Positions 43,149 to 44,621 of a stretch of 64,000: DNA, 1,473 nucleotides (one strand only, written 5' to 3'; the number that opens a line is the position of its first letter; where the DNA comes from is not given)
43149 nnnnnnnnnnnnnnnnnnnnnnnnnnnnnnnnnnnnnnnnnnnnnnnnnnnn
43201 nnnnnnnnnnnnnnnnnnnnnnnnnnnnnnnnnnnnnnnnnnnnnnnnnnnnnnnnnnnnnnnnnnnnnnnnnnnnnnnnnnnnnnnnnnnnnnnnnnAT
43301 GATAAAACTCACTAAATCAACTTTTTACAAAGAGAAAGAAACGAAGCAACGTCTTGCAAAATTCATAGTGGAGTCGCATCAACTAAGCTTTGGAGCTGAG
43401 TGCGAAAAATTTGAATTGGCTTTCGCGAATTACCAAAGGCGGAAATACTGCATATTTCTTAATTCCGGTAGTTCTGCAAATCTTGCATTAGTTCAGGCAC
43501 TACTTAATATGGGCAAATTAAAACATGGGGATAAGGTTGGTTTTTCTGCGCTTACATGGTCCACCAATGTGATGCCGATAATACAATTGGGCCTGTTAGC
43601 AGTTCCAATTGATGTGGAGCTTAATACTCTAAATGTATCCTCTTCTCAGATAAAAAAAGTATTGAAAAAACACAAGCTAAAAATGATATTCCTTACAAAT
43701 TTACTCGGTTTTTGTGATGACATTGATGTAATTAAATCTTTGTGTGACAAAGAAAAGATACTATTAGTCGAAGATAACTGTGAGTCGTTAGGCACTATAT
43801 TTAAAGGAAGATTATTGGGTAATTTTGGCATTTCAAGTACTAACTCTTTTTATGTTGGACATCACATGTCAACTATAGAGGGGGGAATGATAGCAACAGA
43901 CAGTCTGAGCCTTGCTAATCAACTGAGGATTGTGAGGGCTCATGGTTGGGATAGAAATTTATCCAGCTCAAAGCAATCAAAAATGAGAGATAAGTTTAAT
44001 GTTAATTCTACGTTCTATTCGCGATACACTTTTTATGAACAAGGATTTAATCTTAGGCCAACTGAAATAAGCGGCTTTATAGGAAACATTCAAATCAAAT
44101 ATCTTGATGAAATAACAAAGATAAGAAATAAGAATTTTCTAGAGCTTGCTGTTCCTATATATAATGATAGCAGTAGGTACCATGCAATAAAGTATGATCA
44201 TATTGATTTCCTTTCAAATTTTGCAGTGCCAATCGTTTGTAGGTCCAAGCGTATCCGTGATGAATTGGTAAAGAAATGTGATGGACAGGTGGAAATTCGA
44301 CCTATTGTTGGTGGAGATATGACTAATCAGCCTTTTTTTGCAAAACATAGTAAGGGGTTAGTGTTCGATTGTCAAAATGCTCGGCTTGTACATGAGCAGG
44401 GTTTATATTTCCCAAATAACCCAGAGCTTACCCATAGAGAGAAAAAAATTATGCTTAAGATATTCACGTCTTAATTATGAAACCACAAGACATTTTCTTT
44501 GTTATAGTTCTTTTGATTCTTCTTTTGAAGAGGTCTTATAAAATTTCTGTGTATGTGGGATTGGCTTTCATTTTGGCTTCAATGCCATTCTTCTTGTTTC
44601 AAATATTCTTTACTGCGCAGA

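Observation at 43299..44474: ColD/E1-type sugar 3-dehydratase: DegT-fold enzyme with His188 in place of the PLP lysine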

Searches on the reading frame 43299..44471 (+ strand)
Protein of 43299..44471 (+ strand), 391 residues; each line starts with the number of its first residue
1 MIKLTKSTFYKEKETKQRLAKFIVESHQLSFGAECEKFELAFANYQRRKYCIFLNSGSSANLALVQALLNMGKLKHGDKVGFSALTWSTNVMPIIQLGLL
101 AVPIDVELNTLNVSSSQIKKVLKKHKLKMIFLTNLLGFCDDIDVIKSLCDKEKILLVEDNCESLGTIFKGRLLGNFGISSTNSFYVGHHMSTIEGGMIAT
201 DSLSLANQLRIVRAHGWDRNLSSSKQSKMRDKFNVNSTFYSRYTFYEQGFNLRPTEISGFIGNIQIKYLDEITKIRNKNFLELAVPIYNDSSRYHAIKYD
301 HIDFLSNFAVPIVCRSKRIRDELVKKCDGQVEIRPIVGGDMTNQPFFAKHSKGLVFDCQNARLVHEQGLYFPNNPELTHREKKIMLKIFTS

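Call 4: search_protein_families(library=pfam, proteins=[window:43299-44471:+], max_evalue=0.01)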
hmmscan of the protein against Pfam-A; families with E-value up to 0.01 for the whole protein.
window:43299-44471:+ (391 aa): 3 families
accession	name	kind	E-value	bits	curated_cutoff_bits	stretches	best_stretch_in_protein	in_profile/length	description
PF01041.23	DegT_DnrJ_EryC1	-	5.7e-55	187.4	19.8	1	13-381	4-351/360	DegT/DnrJ/EryC1/StrS aminotransferase family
PF01053.26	Cys_Met_Meta_PP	-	7e-05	22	27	1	36-213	55-227/381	Cys/Met metabolism PLP-dependent enzyme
PF00266.25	Aminotran_5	-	0.00053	19.5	21.5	1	42-165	55-181/371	Aminotransferase class-V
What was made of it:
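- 43299..44474 (+): ColD-type PMP-dependent NDP-4-keto-6-deoxyhexose 3-dehydratase gene (391 aa). Pfam DegT_DnrJ_EryC1 5.7e-55 (call 4).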

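Call 5: search_protein_families(library=ncbifam, proteins=[window:43299-44471:+], max_evalue=0.01)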
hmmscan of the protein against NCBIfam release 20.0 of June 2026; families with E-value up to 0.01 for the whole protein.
window:43299-44471:+ (391 aa): 10 families
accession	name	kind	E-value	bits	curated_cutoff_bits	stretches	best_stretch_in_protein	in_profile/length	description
NF011936.0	PRK15407.1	equivalog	5.4e-59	200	423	1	27-388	59-431/440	lipopolysaccharide biosynthesis protein RfbH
TIGR03588.1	PseC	equivalog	7.5e-35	120.5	423.5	1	22-278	19-267/380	UDP-4-amino-4,6-dideoxy-N-acetyl-beta-L-altrosamine transaminase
TIGR04181.1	NHT_00031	hypoth_equivalog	2.7e-28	98.9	420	1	14-372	11-357/359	LegC family aminotransferase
NF008658.2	PRK11658.1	equivalog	9.3e-26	90.3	631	1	23-222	23-216/379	UDP-4-amino-4-deoxy-L-arabinose aminotransferase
NF008687.0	PRK11706.1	equivalog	3.3e-19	68.9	375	1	49-276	46-256/375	dTDP-4-amino-4,6-dideoxygalactose transaminase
TIGR02379.1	ECA_wecE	subfamily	1.2e-13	50.6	434.85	1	58-222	55-216/376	dTDP-4-amino-4,6-dideoxy-D-glucose transaminase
TIGR04427.1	PLP_DesI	equivalog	2.3e-12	46.7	650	1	30-224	49-236/390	dTDP-4-dehydro-6-deoxyglucose aminotransferase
TIGR00858.1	bioF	equivalog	0.0027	16.5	426.45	1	36-86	69-119/365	8-amino-7-oxononanoate synthase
TIGR01979.1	sufS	subfamily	0.0096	14.8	475.1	0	41-163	73-199/403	SufS family cysteine desulfurase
NF000586.1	PRK00011.1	subfamily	0.0099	14.7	335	0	55-178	85-209/404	serine hydroxymethyltransferase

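Call 6: search_solved_structures(query=window:43299-44471:+, max_evalue=0.001, show_alignments=3)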
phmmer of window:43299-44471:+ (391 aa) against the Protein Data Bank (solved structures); distinct sequences matched with E-value up to 0.001: 57.
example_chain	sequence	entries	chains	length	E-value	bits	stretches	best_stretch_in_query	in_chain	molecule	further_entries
2gms_A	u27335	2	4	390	6.5e-53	183.3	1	19-374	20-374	Putative pyridoxamine 5-phosphate-dependent dehydrase, Wbdk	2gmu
3b8x_A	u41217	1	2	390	6e-52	180.1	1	19-374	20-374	Pyridoxamine 5-phosphate-dependent dehydrase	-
2r0t_A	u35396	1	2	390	1.1e-51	179.3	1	19-374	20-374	Pyridoxamine 5-phosphate-dependent dehydrase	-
3gr9_A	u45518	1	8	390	1.2e-51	179.2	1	19-374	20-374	ColD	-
3bcx_A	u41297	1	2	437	1.3e-37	133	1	29-381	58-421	CDP-6-deoxy-L-threo-D-glycero-4-hexulose-3-dehydrase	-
3bb8_A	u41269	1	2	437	2.3e-36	128.9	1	29-381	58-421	CDP-4-keto-6-deoxy-D-glucose-3-dehydrase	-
9wvy_A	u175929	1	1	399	3.8e-31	111.7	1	10-368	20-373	Putative NDP-4-keto-6-deoxyglucose-3-dehydratase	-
3bn1_A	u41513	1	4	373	3.5e-23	85.5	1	31-220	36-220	Perosamine synthetase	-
3dr7_A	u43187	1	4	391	4.2e-23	85.2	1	31-220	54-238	Putative perosamine synthetase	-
3dr4_A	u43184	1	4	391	5.8e-23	84.8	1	31-220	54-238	Putative perosamine synthetase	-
7b0m_AAA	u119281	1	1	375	2.5e-22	82.7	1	17-213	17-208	Sugar aminotransferase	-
5u1z_A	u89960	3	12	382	1.1e-21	80.6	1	21-217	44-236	Putative aminotransferase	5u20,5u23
5u21_A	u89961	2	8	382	1.3e-21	80.3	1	21-217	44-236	Putative aminotransferase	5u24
7b0d_A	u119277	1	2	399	1.8e-21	79.8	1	12-219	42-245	Glutamine--scyllo-inositol transaminase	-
7l7x_AAA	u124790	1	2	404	1.8e-20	76.6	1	25-279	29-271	DegT/DnrJ/EryC1/StrS aminotransferase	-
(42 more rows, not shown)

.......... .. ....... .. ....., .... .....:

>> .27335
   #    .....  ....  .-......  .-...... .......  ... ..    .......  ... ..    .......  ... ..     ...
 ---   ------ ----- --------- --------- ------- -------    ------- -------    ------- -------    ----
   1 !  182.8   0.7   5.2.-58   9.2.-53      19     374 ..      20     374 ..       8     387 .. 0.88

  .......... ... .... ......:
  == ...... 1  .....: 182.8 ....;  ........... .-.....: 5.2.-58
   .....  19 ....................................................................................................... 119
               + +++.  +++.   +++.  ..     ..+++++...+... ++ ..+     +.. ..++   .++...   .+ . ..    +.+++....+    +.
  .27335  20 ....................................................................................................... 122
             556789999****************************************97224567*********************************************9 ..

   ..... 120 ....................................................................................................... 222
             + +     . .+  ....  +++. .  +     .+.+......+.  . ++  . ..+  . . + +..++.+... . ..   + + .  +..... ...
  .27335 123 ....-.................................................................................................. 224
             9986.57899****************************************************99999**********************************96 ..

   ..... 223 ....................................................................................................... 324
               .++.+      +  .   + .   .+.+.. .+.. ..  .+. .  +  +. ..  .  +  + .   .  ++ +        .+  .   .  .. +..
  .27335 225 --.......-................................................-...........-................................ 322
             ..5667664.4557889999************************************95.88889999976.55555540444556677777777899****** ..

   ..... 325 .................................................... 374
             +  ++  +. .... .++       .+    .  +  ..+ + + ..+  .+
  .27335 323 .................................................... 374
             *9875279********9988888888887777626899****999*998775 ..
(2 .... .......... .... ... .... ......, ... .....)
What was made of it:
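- Closest known: E1 / DdhC / AscC / RfbH, CDP-6-deoxy-L-threo-D-glycero-4-hexulose 3-dehydrase. Different: The score is lower, 133 bits (call 6), and the RfbH equivalog cut-off is failed, 200 against 423 (call 5).
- Closest known: SpnQ and related dTDP-sugar 3-dehydratases of antibiotic pathways. Same: 9wvy is the third-best PDB family (112 bits; call 6).
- Aminotransferases are far more distant, at most 85 bits and over half the length (call 6).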

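Call 17: find_homologous_proteins(query=window:43299-44471:+, max_evalue=1e-10)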
Query window:43299-44471:+ (391 aa): 7612 proteins with E <= 1e-10 among 8000 candidates; the best 120 are listed.
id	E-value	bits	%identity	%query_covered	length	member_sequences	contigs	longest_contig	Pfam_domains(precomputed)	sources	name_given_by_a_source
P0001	1.1e-260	882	100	100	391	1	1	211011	PF01041.24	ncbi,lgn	-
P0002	3.9e-202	689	75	100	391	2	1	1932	PF01041.24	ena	-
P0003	2.1e-199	680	74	100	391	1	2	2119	PF01053.27,PF01041.24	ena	-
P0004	7.4e-188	642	72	100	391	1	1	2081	PF01053.27,PF01041.24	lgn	-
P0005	2.3e-187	641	69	100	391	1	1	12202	PF00266.26,PF01053.27,PF01041.24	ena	-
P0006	3.0e-187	640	70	100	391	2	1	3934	PF01053.27,PF01041.24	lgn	-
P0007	5.7e-187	639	69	100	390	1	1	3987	PF01053.27,PF01041.24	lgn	-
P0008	5.9e-187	639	71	100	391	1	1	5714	PF01053.27,PF01041.24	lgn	-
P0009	7.3e-187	639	70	99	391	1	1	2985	PF01053.27,PF01041.24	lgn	-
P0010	4.2e-186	636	70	100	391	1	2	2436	PF01053.27,PF01041.24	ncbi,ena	-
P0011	4.7e-186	636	68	100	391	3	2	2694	PF01053.27,PF01041.24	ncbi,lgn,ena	-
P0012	4.9e-186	636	70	100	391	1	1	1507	PF01053.27,PF01041.24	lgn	-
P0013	9.6e-186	635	69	100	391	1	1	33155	PF01053.27,PF01041.24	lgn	-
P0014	1.0e-185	635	71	99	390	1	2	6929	PF00266.26,PF01053.27,PF01041.24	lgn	-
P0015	1.1e-185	635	69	100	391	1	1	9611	PF01053.27,PF01041.24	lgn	-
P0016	1.2e-185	635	69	99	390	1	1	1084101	PF01053.27,PF01041.24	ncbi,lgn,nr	ncbi:MAG: CDP-4-keto-6-deoxy-D-glucose-3-dehydrase [Patescibacteria group bacterium]|nr:MAG: CDP-4-k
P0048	4.2e-183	627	69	100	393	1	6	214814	PF00266.26,PF01041.24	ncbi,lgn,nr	ncbi:MAG: aminotransferase class V-fold PLP-dependent enzyme [Candidatus Levybacteria bacterium]|nr:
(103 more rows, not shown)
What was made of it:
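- NCBI and JGI give such names to several homologues (call 17).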

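Call 18: find_encoding_contigs(protein=P0001, flank=10000, max_places=2)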
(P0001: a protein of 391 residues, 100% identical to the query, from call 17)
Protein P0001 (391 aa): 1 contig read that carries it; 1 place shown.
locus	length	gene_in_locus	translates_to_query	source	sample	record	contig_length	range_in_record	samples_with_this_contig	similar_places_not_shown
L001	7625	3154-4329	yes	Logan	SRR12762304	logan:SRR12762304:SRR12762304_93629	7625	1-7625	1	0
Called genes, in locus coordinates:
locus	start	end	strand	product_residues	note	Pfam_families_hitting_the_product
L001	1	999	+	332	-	?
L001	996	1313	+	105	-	-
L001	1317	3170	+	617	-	-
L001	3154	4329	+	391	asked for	PF01041:DegT_DnrJ_EryC1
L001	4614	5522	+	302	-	-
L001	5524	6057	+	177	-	PF13439:Glyco_transf_4 (weak)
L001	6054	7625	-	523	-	?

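Call 19: find_encoding_contigs(protein=P0016, flank=10000, max_places=2)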
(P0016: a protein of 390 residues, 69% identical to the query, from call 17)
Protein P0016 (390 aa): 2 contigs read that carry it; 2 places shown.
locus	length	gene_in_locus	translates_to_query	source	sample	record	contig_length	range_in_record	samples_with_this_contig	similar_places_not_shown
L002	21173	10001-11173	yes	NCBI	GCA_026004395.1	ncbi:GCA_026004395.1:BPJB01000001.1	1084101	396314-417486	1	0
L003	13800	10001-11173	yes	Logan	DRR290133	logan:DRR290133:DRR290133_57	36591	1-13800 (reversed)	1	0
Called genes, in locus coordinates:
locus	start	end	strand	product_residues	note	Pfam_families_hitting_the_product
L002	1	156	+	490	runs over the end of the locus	-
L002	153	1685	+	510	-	-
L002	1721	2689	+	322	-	PF01073:3Beta_HSD, PF01370:Epimerase, PF02719:Polysacc_synt_2, PF04321:RmlD_sub_bind, PF13460:NAD_binding_10, PF16363:GDP_Man_Dehyd, PF07993:NAD_binding_4 (weak)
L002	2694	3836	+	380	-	-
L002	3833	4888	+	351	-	PF13439:Glyco_transf_4, PF13579:Glyco_trans_4_4, PF00534:Glycos_transf_1, PF13692:Glyco_trans_1_4, PF13524:Glyco_trans_1_2 (weak), PF20706:GT4-conflict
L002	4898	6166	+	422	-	PF01943:Polysacc_synt, PF13440:Polysacc_synt_3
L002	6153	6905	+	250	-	PF00535:Glycos_transf_2, PF10111:Glyco_tranf_2_2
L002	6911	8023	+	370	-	PF13439:Glyco_transf_4, PF20706:GT4-conflict, PF00534:Glycos_transf_1, PF13692:Glyco_trans_1_4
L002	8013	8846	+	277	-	PF00535:Glycos_transf_2, PF10111:Glyco_tranf_2_2, PF13641:Glyco_tranf_2_3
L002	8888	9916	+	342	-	PF00535:Glycos_transf_2, PF10111:Glyco_tranf_2_2, PF13641:Glyco_tranf_2_3, PF13632:Glyco_trans_2_3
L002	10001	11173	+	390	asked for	PF01041:DegT_DnrJ_EryC1, PF01053:Cys_Met_Meta_PP (weak)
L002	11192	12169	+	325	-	PF01370:Epimerase, PF02719:Polysacc_synt_2 (weak), PF05368:NmrA, PF01073:3Beta_HSD, PF07993:NAD_binding_4, PF13460:NAD_binding_10, PF16363:GDP_Man_Dehyd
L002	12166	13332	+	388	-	PF00534:Glycos_transf_1, PF13692:Glyco_trans_1_4, PF26337:Gtf3_C (weak)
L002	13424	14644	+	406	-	PF13439:Glyco_transf_4, PF00534:Glycos_transf_1, PF13692:Glyco_trans_1_4, PF20706:GT4-conflict, PF13524:Glyco_trans_1_2 (weak)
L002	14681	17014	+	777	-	-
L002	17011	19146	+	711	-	-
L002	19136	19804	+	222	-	-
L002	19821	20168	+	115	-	-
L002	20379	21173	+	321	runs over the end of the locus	PF00535:Glycos_transf_2, PF10111:Glyco_tranf_2_2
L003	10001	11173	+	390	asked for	PF01041:DegT_DnrJ_EryC1, PF01053:Cys_Met_Meta_PP (weak)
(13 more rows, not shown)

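Call 20: find_encoding_contigs(protein=P0048, flank=10000, max_places=3)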
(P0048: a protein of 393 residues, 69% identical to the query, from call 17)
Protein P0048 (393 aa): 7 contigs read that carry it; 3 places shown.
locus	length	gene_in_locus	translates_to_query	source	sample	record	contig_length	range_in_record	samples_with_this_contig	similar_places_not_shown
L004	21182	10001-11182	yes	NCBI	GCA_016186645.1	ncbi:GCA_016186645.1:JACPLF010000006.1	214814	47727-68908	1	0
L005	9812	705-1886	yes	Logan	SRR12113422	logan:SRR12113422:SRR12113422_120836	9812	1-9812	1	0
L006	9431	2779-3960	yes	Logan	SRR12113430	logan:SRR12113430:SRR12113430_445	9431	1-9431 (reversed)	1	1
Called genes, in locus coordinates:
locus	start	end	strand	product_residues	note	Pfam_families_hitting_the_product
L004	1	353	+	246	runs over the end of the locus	PF00535:Glycos_transf_2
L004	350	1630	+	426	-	PF01943:Polysacc_synt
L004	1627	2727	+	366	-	PF13439:Glyco_transf_4, PF20706:GT4-conflict, PF00534:Glycos_transf_1, PF13692:Glyco_trans_1_4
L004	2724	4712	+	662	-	PF13231:PMT_2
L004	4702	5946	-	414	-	PF00534:Glycos_transf_1, PF13692:Glyco_trans_1_4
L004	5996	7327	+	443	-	PF13231:PMT_2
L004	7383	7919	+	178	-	-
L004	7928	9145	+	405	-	PF13439:Glyco_transf_4, PF13477:Glyco_trans_4_2 (weak), PF13579:Glyco_trans_4_4, PF20706:GT4-conflict, PF00534:Glycos_transf_1, PF13692:Glyco_trans_1_4, PF13524:Glyco_trans_1_2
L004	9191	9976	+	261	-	PF01209:Ubie_methyltran (weak), PF05175:MTS (weak), PF13489:Methyltransf_23, PF02353:CMAS (weak), PF13847:Methyltransf_31, PF08241:Methyltransf_11, PF08242:Methyltransf_12, PF13649:Methyltransf_25, +1 more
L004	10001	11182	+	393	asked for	PF00266:Aminotran_5 (weak), PF01041:DegT_DnrJ_EryC1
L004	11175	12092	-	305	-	PF00535:Glycos_transf_2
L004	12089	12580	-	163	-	PF18915:DUF5667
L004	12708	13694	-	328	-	-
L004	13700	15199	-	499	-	PF03062:MBOAT, PF13813:MBOAT_2 (weak)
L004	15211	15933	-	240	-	PF00535:Glycos_transf_2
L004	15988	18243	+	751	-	PF02366:PMT, PF13231:PMT_2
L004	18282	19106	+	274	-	PF00535:Glycos_transf_2, PF10111:Glyco_tranf_2_2 (faint), PF13641:Glyco_tranf_2_3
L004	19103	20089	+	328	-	PF01073:3Beta_HSD, PF01370:Epimerase, PF02719:Polysacc_synt_2, PF04321:RmlD_sub_bind, PF05368:NmrA, PF07993:NAD_binding_4 (faint), PF13460:NAD_binding_10, PF16363:GDP_Man_Dehyd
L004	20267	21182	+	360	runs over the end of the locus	PF00155:Aminotran_1_2 (weak), PF01041:DegT_DnrJ_EryC1, PF00266:Aminotran_5 (weak), PF01053:Cys_Met_Meta_PP (faint)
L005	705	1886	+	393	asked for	PF00266:Aminotran_5 (weak), PF01041:DegT_DnrJ_EryC1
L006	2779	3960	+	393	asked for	PF00266:Aminotran_5 (weak), PF01041:DegT_DnrJ_EryC1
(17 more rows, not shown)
